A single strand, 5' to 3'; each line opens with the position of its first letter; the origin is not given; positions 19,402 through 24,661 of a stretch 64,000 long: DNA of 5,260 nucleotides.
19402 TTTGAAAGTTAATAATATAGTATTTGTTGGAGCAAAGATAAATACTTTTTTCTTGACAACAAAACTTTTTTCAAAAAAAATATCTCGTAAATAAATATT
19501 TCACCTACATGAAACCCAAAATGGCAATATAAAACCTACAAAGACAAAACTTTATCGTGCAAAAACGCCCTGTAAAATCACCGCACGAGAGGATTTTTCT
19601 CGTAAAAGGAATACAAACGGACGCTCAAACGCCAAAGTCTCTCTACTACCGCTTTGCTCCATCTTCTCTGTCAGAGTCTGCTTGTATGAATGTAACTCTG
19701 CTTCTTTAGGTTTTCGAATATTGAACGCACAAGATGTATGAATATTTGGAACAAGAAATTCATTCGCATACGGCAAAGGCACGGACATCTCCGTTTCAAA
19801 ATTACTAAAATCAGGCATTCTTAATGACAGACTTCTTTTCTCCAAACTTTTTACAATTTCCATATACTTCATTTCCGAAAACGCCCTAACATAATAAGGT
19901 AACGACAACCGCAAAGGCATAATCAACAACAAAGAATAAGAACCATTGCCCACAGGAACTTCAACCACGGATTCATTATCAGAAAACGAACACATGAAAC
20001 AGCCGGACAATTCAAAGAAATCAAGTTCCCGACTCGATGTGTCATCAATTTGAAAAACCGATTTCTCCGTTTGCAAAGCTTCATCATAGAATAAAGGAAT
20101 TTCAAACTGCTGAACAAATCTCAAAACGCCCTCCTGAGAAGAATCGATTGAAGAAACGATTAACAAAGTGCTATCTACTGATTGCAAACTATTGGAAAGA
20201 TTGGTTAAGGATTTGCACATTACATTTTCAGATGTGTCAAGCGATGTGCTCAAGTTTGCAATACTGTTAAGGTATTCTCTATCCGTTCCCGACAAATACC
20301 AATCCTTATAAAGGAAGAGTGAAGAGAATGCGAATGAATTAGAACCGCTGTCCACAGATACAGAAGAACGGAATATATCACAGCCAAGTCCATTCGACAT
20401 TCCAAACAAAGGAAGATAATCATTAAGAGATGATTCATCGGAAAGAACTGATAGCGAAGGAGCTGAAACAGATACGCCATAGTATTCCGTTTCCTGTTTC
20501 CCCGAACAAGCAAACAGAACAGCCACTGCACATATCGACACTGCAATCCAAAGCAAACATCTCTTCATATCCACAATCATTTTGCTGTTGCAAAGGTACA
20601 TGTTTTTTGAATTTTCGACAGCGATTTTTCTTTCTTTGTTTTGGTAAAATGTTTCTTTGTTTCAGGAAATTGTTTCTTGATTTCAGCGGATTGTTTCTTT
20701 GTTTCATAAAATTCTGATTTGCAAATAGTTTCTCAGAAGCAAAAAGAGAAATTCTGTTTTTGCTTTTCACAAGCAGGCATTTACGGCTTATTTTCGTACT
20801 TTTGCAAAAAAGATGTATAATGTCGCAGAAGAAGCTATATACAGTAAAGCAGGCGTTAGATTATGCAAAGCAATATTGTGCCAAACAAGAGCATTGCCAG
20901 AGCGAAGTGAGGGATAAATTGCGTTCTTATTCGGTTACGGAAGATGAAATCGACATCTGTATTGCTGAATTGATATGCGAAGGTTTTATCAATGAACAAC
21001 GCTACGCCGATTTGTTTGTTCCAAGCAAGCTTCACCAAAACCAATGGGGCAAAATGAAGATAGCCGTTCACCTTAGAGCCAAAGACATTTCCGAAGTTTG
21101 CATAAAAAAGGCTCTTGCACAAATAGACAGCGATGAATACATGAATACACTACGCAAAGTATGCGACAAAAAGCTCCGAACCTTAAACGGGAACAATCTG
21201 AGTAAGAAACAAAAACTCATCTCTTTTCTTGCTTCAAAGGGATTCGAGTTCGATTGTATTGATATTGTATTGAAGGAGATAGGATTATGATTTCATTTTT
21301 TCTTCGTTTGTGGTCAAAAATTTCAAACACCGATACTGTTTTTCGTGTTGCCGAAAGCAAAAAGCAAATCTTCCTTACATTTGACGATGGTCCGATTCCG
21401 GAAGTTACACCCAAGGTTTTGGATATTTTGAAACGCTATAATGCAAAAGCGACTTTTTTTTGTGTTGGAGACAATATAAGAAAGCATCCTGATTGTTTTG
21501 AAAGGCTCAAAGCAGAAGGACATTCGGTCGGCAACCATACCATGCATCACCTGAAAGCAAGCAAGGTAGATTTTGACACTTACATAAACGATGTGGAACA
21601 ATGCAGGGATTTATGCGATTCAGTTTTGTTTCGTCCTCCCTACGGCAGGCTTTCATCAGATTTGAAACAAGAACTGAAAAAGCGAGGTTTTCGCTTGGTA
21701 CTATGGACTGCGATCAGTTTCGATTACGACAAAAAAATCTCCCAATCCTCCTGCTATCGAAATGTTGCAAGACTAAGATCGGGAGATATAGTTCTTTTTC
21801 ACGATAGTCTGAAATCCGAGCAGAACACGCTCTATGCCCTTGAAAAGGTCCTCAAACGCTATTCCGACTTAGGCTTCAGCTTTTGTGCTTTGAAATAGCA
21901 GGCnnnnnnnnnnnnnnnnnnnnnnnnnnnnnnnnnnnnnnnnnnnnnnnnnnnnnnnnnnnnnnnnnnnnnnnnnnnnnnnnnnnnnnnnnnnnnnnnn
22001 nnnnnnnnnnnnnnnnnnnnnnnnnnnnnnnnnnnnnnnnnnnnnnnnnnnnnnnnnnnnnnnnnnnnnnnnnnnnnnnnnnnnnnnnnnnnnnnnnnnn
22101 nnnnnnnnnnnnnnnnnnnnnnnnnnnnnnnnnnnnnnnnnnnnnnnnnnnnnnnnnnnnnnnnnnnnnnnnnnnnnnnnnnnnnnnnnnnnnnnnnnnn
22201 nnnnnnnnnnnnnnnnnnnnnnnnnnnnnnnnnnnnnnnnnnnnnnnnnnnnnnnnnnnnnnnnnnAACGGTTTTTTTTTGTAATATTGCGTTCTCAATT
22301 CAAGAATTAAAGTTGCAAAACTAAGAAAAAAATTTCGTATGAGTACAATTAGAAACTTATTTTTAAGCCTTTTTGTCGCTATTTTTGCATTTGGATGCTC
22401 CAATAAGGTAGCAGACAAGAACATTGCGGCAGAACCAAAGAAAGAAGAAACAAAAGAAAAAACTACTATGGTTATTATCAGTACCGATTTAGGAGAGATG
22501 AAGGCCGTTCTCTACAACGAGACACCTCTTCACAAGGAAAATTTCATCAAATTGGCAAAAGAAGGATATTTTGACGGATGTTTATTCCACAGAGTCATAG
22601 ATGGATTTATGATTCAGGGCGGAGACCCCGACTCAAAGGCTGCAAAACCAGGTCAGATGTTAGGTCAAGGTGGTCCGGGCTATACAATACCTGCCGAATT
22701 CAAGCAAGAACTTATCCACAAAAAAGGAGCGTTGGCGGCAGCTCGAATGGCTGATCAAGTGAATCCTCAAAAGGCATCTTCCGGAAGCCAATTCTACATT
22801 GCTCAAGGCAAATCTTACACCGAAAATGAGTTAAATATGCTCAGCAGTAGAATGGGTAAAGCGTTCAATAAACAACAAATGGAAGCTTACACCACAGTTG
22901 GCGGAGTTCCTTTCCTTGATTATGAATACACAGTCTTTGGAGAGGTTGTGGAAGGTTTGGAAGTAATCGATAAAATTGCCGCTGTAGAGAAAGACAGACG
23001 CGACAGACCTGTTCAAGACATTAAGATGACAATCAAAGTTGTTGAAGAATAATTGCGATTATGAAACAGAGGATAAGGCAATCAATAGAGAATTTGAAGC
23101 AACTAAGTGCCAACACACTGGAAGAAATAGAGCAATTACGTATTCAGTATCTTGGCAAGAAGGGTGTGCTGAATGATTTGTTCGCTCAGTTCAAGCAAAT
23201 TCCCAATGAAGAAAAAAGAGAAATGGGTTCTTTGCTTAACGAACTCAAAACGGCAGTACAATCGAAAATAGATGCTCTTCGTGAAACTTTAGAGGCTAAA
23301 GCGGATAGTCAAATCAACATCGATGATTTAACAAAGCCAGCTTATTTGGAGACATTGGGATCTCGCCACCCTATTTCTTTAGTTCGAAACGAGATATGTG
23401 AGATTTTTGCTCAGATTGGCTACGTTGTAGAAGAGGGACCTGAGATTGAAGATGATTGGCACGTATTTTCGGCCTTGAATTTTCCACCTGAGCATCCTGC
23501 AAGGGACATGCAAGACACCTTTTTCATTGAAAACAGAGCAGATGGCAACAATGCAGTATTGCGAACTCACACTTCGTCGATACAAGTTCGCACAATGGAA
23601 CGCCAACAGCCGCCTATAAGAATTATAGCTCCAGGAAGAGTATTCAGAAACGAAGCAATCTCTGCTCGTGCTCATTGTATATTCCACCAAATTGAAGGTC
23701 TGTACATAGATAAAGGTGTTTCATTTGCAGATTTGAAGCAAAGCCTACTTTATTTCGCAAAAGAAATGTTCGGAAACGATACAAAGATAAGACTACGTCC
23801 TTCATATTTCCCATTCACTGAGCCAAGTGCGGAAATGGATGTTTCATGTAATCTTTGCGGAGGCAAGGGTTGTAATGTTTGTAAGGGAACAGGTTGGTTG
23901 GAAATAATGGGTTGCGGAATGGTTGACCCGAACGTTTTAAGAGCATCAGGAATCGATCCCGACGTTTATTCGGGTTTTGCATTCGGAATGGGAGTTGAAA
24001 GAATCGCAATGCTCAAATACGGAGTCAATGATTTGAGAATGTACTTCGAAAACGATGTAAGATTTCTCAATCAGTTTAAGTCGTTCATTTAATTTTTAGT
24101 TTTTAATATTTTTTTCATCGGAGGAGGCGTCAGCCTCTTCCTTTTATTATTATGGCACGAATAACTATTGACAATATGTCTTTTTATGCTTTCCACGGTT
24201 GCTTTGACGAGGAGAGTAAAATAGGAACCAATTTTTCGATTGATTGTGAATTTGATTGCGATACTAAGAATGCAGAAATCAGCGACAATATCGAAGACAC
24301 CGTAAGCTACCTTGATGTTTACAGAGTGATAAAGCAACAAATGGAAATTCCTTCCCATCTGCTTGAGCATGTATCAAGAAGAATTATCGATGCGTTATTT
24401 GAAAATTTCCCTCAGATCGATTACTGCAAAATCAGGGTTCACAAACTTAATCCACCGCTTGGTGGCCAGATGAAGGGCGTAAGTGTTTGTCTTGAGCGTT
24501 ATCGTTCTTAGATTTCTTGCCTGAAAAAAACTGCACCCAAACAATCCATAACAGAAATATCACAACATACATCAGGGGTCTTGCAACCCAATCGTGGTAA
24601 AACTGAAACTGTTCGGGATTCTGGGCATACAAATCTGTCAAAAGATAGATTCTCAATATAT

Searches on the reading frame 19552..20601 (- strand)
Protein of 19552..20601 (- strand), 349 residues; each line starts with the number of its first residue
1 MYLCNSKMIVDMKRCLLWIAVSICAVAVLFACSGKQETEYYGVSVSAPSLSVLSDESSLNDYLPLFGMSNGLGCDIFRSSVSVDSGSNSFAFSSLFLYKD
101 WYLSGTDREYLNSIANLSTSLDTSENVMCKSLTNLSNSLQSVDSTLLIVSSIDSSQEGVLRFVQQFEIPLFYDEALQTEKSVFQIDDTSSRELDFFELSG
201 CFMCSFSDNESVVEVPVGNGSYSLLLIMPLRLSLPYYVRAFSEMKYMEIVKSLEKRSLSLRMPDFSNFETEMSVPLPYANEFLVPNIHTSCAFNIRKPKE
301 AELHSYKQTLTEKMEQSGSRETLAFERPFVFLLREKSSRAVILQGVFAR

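Call 68: search_protein_families(library=pfam, proteins=[window:19552-20601:-], max_evalue=0.0001)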
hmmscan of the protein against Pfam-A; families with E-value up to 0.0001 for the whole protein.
window:19552-20601:- (349 aa): 1 family
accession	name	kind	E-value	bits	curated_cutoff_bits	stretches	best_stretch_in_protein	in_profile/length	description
PF00079.25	Serpin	-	1.9e-09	37.7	27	1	176-266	173-269/370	Serpin (serine protease inhibitor)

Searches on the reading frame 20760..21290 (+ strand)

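Call 10: search_protein_families(library=pfam, proteins=[window:20760-21290:+], max_evalue=0.01)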
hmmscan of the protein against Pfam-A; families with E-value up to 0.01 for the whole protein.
window:20760-21290:+ (176 aa): 3 families
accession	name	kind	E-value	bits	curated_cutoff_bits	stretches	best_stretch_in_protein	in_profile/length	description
PF21981.2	RecX_HTH3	-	4e-11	43.3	26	1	125-171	1-48/48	RecX, third three-helix domain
PF02631.22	RecX_HTH2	-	2.1e-09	37.9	26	1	78-119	1-42/42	RecX, second three-helix domain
PF21982.2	RecX_HTH1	-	7.3e-09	35.9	26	1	32-71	1-40/40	RecX, first three-helix domain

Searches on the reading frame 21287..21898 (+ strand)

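Call 10: search_protein_families(library=pfam, proteins=[window:21287-21898:+], max_evalue=0.01)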
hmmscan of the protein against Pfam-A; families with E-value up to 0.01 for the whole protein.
window:21287-21898:+ (203 aa): 1 family
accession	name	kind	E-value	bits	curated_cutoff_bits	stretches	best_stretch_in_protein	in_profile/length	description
PF01522.26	Polysacc_deac_1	-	1.2e-31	109.6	23.1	1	23-137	4-123/124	Polysaccharide deacetylase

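Call 47: search_protein_families(library=ncbifam, proteins=[window:21287-21898:+], max_evalue=0.001)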
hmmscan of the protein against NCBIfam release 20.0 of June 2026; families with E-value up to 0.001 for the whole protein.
window:21287-21898:+ (203 aa): 9 families
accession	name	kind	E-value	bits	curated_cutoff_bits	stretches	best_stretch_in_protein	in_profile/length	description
TIGR02764.1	spore_ybaN_pdaB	equivalog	1.2e-34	119.7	237.4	1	23-201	3-186/191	polysaccharide deacetylase family sporulation protein PdaB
TIGR02884.1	spore_pdaA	equivalog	6.8e-32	111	298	1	11-202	22-220/224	delta-lactam-biosynthetic de-N-acetylase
TIGR04243.1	nodulat_NodB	equivalog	3.4e-31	108.3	240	1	26-181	2-164/197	chitooligosaccharide deacetylase NodB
NF045820.1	PgAcgDacpgdA_Strep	equivalog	1.2e-30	106.8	800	1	23-201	265-443/463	peptidoglycan-N-acetylglucosamine deacetylase PgdA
NF045821.1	PgAcgDacpgdA1_Bac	equivalog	1.4e-28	99.6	400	1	23-202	85-271/282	peptidoglycan-N-acetylglucosamine deacetylase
NF045822.1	PgAcgDacpgdA2_Bac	equivalog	2.3e-24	86.2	400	1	24-200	68-256/274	peptidoglycan-N-acetylglucosamine deacetylase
TIGR02873.1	spore_ylxY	hypoth_equivalog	2.5e-17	63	391.5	1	16-198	75-259/268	probable sporulation protein, polysaccharide deacetylase family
TIGR03006.1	pepcterm_polyde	equivalog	3.1e-10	39.6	276.2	1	41-113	36-108/272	XrtA system polysaccharide deacetylase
NF050820.1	PolSacchBiosHfsH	equivalog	0.0006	19.5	400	0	20-133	28-154/249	oligosaccharide deacetylase HfsH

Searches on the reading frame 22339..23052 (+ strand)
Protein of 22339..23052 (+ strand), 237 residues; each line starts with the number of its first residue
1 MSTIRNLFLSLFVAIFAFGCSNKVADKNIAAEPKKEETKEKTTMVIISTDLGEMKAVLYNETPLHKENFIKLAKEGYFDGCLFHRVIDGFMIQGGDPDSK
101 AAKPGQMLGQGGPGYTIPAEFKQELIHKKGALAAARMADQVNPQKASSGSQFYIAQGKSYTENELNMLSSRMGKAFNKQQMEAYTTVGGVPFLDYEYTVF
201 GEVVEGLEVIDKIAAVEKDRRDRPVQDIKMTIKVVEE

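Call 10: search_protein_families(library=pfam, proteins=[window:22339-23052:+], max_evalue=0.01)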
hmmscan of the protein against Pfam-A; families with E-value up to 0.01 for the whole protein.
window:22339-23052:+ (237 aa): 1 family
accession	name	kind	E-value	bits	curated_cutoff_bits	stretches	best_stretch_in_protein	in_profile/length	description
PF00160.26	Pro_isomerase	-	2.7e-43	148.4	21.7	1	45-231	2-155/159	Cyclophilin type peptidyl-prolyl cis-trans isomerase/CLD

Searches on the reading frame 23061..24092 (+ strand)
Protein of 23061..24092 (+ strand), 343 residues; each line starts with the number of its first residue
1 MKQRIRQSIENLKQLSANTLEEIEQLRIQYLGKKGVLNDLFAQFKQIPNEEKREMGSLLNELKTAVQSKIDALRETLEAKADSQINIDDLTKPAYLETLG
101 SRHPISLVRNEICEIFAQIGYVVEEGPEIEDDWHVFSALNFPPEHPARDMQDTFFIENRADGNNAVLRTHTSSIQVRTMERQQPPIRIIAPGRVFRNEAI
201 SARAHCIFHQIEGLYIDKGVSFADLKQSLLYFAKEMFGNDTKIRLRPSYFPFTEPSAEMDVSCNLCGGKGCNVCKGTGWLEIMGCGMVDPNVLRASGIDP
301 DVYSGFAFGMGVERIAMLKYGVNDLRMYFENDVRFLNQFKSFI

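Call 10: search_protein_families(library=pfam, proteins=[window:23061-24092:+], max_evalue=0.01)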
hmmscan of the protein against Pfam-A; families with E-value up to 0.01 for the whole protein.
window:23061-24092:+ (343 aa): 2 families
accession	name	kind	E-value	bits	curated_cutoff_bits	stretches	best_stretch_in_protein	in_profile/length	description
PF01409.25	tRNA-synt_2d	-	1.2e-97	326.6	19.8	1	93-339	7-246/246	tRNA synthetases class II core domain (F)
PF02912.23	Phe_tRNA-synt_N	-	6.3e-22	77.8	22.3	1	18-83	1-66/69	Aminoacyl tRNA synthetase class II, N-terminal domain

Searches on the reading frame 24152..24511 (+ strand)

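Call 10: search_protein_families(library=pfam, proteins=[window:24152-24511:+], max_evalue=0.01)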
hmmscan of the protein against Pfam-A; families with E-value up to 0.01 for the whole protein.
window:24152-24511:+ (119 aa): 1 family
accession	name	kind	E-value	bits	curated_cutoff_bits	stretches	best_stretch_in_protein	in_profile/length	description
PF02152.23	FolB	-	8.5e-32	110.4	31.8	1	4-114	1-112/113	Dihydroneopterin aldolase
